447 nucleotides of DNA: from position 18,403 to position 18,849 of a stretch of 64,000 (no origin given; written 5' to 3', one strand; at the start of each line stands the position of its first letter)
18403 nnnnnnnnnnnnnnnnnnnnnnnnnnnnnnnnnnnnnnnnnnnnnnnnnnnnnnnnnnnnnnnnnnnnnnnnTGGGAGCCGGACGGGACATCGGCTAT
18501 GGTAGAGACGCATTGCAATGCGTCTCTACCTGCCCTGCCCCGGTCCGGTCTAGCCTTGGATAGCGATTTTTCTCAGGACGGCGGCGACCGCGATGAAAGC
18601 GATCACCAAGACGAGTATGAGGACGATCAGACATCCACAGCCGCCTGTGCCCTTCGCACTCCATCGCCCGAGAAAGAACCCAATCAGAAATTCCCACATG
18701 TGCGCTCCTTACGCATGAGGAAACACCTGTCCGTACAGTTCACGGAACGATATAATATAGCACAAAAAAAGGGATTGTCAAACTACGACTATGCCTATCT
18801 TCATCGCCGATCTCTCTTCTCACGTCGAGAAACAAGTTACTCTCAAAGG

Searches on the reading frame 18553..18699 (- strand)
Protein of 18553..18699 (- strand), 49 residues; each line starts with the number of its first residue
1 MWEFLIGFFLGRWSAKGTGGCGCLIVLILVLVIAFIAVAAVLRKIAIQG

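Call 46: search_protein_families(library=padloc, max_evalue=0.1, proteins=[window:18553-18699:-])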
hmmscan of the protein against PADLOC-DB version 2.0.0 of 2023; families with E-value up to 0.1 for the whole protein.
seq(49 aa): 0 families

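Call 47: search_protein_families(library=phrogs, max_evalue=0.1, proteins=[window:18553-18699:-])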
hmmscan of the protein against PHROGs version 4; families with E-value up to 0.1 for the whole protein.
seq(49 aa): 0 families
